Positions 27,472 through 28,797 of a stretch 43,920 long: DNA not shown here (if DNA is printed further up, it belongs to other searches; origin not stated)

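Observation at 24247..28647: Four-gene non-sugar tailoring cassette: HMGL-like aldolase, GT2-like protein, orphan protein and ATP-grasp ligase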

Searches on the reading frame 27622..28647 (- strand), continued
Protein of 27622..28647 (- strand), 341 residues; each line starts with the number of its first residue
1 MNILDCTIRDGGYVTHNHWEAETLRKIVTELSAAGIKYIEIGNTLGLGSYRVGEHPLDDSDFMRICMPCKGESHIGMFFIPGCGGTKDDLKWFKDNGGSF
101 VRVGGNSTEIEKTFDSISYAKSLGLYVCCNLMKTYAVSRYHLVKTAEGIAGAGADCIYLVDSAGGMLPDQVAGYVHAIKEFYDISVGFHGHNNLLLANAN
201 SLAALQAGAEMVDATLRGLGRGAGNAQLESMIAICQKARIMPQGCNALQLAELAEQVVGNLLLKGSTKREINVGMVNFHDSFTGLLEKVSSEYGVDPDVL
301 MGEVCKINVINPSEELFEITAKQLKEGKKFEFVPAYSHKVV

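Call 36: find_homologous_proteins(query=window:27622-28647:-, max_evalue=1e-20)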
Query window:27622-28647:- (341 aa): 639 proteins with E <= 1e-20 among 8000 candidates; the best 120 are listed.
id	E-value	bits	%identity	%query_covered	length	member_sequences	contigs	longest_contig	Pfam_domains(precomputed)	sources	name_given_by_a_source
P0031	3.5e-198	676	87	100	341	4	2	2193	PF00682.26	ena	-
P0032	2.7e-167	574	72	100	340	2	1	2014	PF00682.26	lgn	-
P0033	1.6e-163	562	71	100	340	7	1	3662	PF00682.26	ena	-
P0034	6.4e-161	554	71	99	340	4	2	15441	PF00682.26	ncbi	-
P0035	2.0e-158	545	71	100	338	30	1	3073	PF00682.26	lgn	-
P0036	3.8e-158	544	70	100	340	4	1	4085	PF00682.26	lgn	-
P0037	8.8e-158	543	76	91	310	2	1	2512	PF00682.26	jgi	jgi:4-hydroxy-2-oxovalerate aldolase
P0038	9.2e-158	543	69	99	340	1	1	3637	PF00682.26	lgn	-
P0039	5.5e-157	541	69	100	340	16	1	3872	PF00682.26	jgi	-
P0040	6.4e-155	534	67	100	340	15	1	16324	PF00682.26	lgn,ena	-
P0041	6.2e-154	531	70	100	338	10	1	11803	PF00682.26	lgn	-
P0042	4.1e-153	528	68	100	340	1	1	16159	PF00682.26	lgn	-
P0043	1.0e-151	523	68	99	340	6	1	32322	PF00682.26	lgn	-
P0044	2.5e-149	515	68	99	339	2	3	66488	PF00682.26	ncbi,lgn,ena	-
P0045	1.5e-137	477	63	99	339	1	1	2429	PF00682.26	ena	-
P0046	1.7e-137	476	62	99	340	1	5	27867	PF00682.26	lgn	-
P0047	5.6e-136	472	62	99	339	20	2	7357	PF00682.26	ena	-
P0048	2.5e-135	469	61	99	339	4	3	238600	PF00682.26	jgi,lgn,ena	-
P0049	1.4e-132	460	61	99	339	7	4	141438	PF00682.26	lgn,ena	-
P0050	2.1e-125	437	58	99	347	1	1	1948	PF00682.26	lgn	-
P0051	4.7e-124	432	64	87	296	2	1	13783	PF00682.26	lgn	-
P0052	8.6e-122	425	59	99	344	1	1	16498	PF00682.26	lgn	-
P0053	3.0e-121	423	57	99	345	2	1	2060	PF00682.26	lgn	-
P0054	4.9e-121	422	56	99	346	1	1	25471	PF00682.26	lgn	-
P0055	1.4e-120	421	56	99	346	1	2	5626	PF00682.26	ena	-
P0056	3.5e-120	420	56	99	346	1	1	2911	PF00682.26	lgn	-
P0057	3.6e-120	420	57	99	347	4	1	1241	PF00682.26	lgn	-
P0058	5.4e-120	419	57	99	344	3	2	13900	PF00682.26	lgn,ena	-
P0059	6.4e-120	419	59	99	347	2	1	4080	PF00682.26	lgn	-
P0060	1.5e-119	417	56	99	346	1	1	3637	PF00682.26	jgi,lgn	-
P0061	1.6e-119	417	57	100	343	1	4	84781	PF00682.26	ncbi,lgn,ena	-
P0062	4.0e-119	416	55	99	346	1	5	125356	PF00682.26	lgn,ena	-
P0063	1.8e-118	414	55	99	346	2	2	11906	PF00682.26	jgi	-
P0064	5.1e-117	409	55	99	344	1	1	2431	PF00682.26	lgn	-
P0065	5.2e-117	409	57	99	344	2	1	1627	PF00682.26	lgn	-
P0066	6.5e-117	409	55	100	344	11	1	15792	PF00682.26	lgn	-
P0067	1.7e-116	407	55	100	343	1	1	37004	PF00682.26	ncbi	-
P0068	3.8e-116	406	56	99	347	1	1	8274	PF00682.26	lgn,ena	-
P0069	4.2e-116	406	55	99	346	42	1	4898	PF00682.26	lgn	-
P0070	5.0e-116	406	58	99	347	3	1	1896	PF00682.26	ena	-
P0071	5.1e-116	406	55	99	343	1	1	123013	PF00682.26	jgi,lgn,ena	-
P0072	7.2e-116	405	55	99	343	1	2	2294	PF00682.26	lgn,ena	-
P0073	6.1e-115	402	55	99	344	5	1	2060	PF00682.26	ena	-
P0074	1.4e-114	401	61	87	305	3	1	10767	PF00682.26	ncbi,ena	-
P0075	2.3e-114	400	54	99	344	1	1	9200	PF00682.26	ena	-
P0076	2.5e-114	400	56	99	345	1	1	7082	PF00682.26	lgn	-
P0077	6.1e-114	399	52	99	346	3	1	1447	PF00682.26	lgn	-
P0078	1.4e-113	398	55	100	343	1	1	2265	PF00682.26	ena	-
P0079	1.8e-113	398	54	99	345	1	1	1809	PF00682.26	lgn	-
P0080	4.1e-113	396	53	99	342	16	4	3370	PF00682.26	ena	-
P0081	1.3e-112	395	55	99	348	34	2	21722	PF00682.26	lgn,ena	-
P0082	2.8e-112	394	51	99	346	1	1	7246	PF00682.26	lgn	-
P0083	3.5e-112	393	55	99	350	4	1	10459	PF00682.26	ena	-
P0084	1.0e-111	392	52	99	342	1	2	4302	PF00682.26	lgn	-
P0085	9.4e-111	389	54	99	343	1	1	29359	PF00682.26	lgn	-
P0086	2.6e-110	387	53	99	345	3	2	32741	PF00682.26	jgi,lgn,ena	jgi:4-hydroxy-2-oxovalerate aldolase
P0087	3.1e-110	387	52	100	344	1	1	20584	PF00682.26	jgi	jgi:4-hydroxy 2-oxovalerate aldolase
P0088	3.2e-110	387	54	100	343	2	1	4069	PF00682.26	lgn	-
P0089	5.3e-110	386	52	99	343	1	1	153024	PF00682.26,PF07836.17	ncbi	-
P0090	1.7e-109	384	53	99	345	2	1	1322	PF00682.26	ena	-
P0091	5.6e-109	383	51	99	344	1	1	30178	PF00682.26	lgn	-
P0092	8.4e-109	382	51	99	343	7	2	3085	PF00682.26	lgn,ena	-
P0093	1.4e-108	381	52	99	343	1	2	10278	PF00682.26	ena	-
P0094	6.0e-108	379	52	99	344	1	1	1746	PF00682.26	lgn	-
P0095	6.6e-108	379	53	99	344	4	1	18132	PF00682.26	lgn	-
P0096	2.8e-107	377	50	99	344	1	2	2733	PF00682.26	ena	-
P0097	1.6e-106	375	49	99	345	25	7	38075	PF00682.26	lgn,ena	-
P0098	2.1e-106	374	51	99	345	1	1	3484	PF00682.26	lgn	-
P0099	2.2e-106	374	51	99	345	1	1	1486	PF00682.26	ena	-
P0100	2.8e-106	374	49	99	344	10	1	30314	PF00682.26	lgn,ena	-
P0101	4.7e-106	373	52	100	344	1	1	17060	PF00682.26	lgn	-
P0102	4.9e-106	373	50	99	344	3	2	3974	PF00682.26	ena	-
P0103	5.4e-106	373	50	99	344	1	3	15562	PF00682.26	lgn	-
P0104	9.9e-106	372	49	99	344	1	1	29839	PF00682.26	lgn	-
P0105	1.0e-103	365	52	99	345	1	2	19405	PF00682.26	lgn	-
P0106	1.1e-103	365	50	99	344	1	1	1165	PF00682.26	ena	-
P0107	1.5e-103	365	49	99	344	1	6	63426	PF00682.26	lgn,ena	-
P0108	2.7e-102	361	50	99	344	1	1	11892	PF00682.26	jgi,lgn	jgi:4-hydroxy-2-oxovalerate aldolase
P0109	5.2e-101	357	51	96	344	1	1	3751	PF00682.26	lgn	-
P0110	7.2e-100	353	48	99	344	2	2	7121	PF00682.26,PF07836.17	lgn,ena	-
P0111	2.4e-99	351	48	99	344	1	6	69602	PF00682.26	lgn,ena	-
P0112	1.5e-98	348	50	99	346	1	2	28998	PF00682.26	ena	-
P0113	9.3e-97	343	48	99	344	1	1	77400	PF00682.26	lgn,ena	-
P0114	2.8e-96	341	47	99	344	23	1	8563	PF00682.26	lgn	-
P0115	5.4e-96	340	48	99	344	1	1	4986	PF00682.26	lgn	-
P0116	1.3e-95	339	48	99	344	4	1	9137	PF00682.26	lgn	-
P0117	3.7e-92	327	46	99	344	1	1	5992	PF00682.26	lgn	-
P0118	1.2e-90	322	47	99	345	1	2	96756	PF00682.26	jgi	jgi:4-hydroxy 2-oxovalerate aldolase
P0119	3.8e-90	321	47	100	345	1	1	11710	PF00682.26,PF07836.17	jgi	jgi:4-hydroxy 2-oxovalerate aldolase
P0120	5.0e-89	317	47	99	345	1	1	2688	PF00682.26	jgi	jgi:4-hydroxy 2-oxovalerate aldolase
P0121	8.9e-89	316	47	100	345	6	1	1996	PF00682.26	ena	-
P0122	2.7e-88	315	49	99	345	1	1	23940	PF00682.26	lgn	-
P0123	6.8e-88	313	46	99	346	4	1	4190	PF00682.26,PF07836.17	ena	-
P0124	8.2e-88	313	48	100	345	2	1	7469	PF00682.26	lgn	-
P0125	1.5e-87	312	46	99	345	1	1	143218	PF00682.26,PF07836.17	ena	-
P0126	2.5e-87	312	48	99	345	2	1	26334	PF00682.26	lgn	-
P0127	4.0e-87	311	46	99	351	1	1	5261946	PF00682.26,PF07836.17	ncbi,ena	-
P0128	5.7e-87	310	44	100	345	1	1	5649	PF00682.26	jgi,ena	jgi:4-hydroxy-2-oxovalerate aldolase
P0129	3.6e-86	308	47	100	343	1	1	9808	PF00682.26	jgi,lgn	jgi:4-hydroxy-2-oxovalerate aldolase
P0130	3.3e-85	305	45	100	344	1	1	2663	PF00682.26,PF07836.17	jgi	jgi:4-hydroxy-2-oxovalerate aldolase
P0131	4.6e-85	304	44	99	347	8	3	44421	PF00682.26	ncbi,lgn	-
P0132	4.7e-85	304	45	96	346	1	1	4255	PF00682.26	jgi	-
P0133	6.1e-85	304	45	99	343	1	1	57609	PF00682.26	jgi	-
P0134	6.4e-85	304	45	99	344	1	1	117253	PF00682.26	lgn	-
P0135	1.1e-84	303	47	96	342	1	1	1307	PF00682.26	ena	-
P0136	1.4e-84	303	44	99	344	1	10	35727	PF00682.26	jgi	jgi:4-hydroxy 2-oxovalerate aldolase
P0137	1.5e-84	302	46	100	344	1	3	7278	PF00682.26,PF07836.17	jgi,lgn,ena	-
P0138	3.8e-84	301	44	100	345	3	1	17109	PF00682.26,PF07836.17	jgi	jgi:4-hydroxy 2-oxovalerate aldolase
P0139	4.5e-84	301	45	100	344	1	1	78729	PF00682.26,PF07836.17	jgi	jgi:4-hydroxy 2-oxovalerate aldolase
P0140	5.1e-84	301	46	99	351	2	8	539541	PF00682.26,PF07836.17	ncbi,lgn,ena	-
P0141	7.0e-84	300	44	100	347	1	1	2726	PF00682.26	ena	-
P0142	1.2e-83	299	44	100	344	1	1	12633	PF00682.26,PF07836.17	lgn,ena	-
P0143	1.6e-83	299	44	99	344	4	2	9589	PF00682.26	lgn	-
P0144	1.8e-83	299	45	100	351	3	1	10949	PF00682.26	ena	-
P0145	2.7e-83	298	46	100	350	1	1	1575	PF00682.26,PF07836.17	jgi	jgi:4-hydroxy 2-oxovalerate aldolase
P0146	3.5e-83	298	46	99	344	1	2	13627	PF00682.26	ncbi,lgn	-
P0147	6.3e-83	297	44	99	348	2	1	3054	PF00682.26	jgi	jgi:4-hydroxy-2-oxovalerate aldolase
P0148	1.7e-82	296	43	99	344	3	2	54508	PF00682.26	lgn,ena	-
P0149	1.8e-82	296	44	99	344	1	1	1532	PF00682.26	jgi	jgi:4-hydroxy-2-oxovalerate aldolase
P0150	2.8e-82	295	45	100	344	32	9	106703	PF00682.26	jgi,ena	jgi:4-hydroxy 2-oxovalerate aldolase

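Call 37: find_encoding_contigs(protein=P0127, flank=8000, max_places=1)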
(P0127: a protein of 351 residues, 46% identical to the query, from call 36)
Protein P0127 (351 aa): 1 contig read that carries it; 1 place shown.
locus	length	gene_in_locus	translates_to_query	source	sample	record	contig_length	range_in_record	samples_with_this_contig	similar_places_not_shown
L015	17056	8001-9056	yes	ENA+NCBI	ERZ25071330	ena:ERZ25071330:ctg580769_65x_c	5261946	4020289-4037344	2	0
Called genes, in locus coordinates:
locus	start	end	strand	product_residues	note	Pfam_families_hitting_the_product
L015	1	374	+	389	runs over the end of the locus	PF17785:PUA_3, PF10672:Methyltrans_SAM, PF03602:Cons_hypoth95, PF05175:MTS, PF06325:PrmA, PF01728:FtsJ (weak), PF13649:Methyltransf_25, PF13847:Methyltransf_31, +1 more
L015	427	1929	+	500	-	PF03983:SHD1 (weak)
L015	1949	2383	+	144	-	PF00581:Rhodanese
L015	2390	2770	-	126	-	PF10052:DUF2288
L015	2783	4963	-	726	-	-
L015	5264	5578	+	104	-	-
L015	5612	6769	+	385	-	PF01041:DegT_DnrJ_EryC1, PF00155:Aminotran_1_2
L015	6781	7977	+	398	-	PF01071:GARS_A (weak), PF02655:ATP-grasp_3, PF02786:CPSase_L_D2, PF02222:ATP-grasp, PF07478:Dala_Dala_lig_C, PF13535:ATP-grasp_4, PF18603:LAL_C2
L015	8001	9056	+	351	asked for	PF00682:HMGL-like, PF07836:DmpG_comm (faint)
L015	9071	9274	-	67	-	-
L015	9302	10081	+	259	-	-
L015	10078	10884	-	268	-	-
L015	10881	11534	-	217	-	PF08241:Methyltransf_11 (weak), PF08242:Methyltransf_12 (weak), PF13649:Methyltransf_25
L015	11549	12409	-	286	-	PF04041:Glyco_hydro_130 (faint)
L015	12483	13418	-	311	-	PF00535:Glycos_transf_2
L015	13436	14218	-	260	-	-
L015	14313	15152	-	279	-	PF13489:Methyltransf_23, PF08241:Methyltransf_11 (weak)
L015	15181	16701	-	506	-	-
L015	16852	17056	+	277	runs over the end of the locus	-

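Call 38: find_encoding_contigs(protein=P0071, flank=8000, max_places=1)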
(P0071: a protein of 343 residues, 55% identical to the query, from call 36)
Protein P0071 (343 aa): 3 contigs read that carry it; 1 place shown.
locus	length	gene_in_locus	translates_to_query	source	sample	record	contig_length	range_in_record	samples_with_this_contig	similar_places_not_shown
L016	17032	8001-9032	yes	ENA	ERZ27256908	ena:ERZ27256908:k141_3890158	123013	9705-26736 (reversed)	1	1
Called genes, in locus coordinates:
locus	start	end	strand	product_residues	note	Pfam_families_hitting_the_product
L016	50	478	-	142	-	-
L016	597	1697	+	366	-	PF01370:Epimerase, PF02719:Polysacc_synt_2 (weak), PF04321:RmlD_sub_bind, PF16363:GDP_Man_Dehyd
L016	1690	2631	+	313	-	PF01370:Epimerase, PF04321:RmlD_sub_bind (weak), PF16363:GDP_Man_Dehyd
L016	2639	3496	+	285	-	PF01061:ABC2_membrane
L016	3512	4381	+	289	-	PF01061:ABC2_membrane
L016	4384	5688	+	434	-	PF00005:ABC_tran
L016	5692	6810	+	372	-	PF07429:Glyco_transf_56 (weak)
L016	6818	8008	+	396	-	PF01071:GARS_A (weak), PF02222:ATP-grasp, PF02655:ATP-grasp_3, PF13535:ATP-grasp_4, PF18603:LAL_C2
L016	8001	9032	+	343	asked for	PF00682:HMGL-like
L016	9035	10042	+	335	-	-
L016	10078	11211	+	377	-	PF01041:DegT_DnrJ_EryC1, PF00155:Aminotran_1_2, PF00266:Aminotran_5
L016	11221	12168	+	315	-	-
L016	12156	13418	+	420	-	PF00534:Glycos_transf_1, PF13692:Glyco_trans_1_4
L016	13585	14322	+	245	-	-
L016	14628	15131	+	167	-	PF07977:FabA, PF22818:ApeI-like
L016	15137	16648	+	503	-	PF02952:Fucose_iso_C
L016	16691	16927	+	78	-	-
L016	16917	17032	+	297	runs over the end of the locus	PF13292:DXP_synthase_N (weak), PF00456:Transketolase_N, PF02775:TPP_enzyme_C (weak)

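Call 39: find_encoding_contigs(protein=P0048, flank=8000, max_places=1)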
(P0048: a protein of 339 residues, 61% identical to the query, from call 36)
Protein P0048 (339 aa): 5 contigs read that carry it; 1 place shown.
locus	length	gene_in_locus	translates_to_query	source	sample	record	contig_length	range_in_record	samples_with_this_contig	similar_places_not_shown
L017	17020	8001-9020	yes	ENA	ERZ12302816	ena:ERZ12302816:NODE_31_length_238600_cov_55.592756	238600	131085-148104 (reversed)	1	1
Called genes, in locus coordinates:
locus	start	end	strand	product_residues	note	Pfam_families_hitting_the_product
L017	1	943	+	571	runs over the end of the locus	PF00005:ABC_tran (faint), PF02463:SMC_N (weak), PF13175:AAA_15, PF13304:AAA_21 (weak), PF11536:DUF3226 (faint), PF13304:AAA_21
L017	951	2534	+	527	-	PF01041:DegT_DnrJ_EryC1, PF04480:DUF559, PF18741:MTES_1575 (weak), PF01041:DegT_DnrJ_EryC1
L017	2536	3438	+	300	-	PF00535:Glycos_transf_2, PF13641:Glyco_tranf_2_3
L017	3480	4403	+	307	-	PF00535:Glycos_transf_2, PF13641:Glyco_tranf_2_3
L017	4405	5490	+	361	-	PF00535:Glycos_transf_2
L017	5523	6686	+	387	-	PF01041:DegT_DnrJ_EryC1, PF00155:Aminotran_1_2 (weak), PF01212:Beta_elim_lyase (weak)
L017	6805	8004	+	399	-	PF00155:Aminotran_1_2, PF01053:Cys_Met_Meta_PP (weak), PF00266:Aminotran_5 (faint), PF01041:DegT_DnrJ_EryC1 (weak)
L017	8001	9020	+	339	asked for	PF00682:HMGL-like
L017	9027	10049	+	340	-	-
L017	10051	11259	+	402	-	PF02655:ATP-grasp_3 (weak), PF01071:GARS_A, PF13535:ATP-grasp_4, PF18603:LAL_C2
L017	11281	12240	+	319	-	PF00535:Glycos_transf_2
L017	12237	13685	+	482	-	PF00501:AMP-binding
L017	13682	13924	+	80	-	-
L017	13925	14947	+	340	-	-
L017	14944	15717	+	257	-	PF01522:Polysacc_deac_1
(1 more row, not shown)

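Call 40: search_protein_families(library=pfam, proteins=[L016:9035-10042:+, L015:9302-10081:+], max_evalue=0.001)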
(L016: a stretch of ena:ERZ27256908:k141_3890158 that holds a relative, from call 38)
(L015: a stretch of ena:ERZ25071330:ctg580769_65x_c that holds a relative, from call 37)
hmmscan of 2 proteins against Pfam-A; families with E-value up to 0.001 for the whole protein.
L016:9035-10042:+ (335 aa): 0 families

L015:9302-10081:+ (259 aa): 0 families

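Call 64: find_related_loci(query=A3, collection=metagenome_contigs, flank=8000)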
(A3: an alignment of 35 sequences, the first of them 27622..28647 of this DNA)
Query A3 (341 aa) in metagenome_contigs; peptide patterns used: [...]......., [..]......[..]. (x = any residue, [..] = any of these).
600 stretches matched a pattern (row limit reached: there are more); 574 encode a relative of the query (tblastn E <= 1e-3); the best 80 are kept; 80 distinct loci.
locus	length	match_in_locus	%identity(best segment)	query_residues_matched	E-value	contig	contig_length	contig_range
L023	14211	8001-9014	71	1-339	5e-168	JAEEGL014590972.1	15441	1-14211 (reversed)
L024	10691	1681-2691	70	1-340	2e-163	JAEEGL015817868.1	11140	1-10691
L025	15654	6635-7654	68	1-341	2e-159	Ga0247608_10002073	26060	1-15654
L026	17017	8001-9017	54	1-339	3e-122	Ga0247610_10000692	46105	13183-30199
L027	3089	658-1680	50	1-339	4e-116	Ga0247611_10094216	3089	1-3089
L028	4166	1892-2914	46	1-339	2e-89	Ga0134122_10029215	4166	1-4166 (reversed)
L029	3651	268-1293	45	1-340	3e-89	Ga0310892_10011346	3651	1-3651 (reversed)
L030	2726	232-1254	44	1-339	2e-90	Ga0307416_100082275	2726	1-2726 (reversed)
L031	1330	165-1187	44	1-339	3e-94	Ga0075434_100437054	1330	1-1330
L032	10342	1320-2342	45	1-339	3e-87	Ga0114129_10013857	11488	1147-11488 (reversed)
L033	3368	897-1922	46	1-340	8e-88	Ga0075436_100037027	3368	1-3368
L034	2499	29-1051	44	1-339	1e-88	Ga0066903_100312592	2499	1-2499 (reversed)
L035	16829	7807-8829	42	1-339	3e-81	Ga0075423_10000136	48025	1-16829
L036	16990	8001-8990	39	1-325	5e-70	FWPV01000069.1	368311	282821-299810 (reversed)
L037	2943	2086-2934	46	1-282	9e-70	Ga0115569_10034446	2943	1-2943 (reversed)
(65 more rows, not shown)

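Call 77: search_protein_families(library=pfam, proteins=[window:27622-28647:-], max_evalue=10)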
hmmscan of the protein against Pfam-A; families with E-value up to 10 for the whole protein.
window:27622-28647:- (341 aa): 3 families
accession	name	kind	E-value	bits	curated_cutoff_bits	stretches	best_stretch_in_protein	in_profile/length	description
PF00682.25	HMGL-like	-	1.1e-30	107.3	29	2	111-256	113-259/260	HMGL-like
PF19570.5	DUF6088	-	0.028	14.6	25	1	228-275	69-117/172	Family of unknown function (DUF6088)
PF07836.16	DmpG_comm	-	0.055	13.5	27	1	270-325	7-62/63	DmpG-like communication domain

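Call 83: list_cluster_members(proteins=[window:27622-28647:-, window:25536-26558:-, window:24247-25455:-, window:26603-27586:-])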
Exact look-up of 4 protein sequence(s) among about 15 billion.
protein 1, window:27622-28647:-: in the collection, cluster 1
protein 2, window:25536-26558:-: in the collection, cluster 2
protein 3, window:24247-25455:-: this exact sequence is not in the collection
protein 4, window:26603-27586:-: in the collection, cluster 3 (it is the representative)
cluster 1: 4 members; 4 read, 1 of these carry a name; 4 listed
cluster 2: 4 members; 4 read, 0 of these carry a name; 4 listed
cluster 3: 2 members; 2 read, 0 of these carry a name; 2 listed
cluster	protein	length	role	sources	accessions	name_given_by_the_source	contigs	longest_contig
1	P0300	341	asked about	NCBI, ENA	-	-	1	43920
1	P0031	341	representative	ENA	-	-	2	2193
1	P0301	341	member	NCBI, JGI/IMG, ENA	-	4-hydroxy-2-oxovalerate aldolase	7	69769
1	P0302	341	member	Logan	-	-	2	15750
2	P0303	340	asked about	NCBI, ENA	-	-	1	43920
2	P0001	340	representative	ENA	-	-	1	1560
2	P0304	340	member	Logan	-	-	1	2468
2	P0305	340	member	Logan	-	-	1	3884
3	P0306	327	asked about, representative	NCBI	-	-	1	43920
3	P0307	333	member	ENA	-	-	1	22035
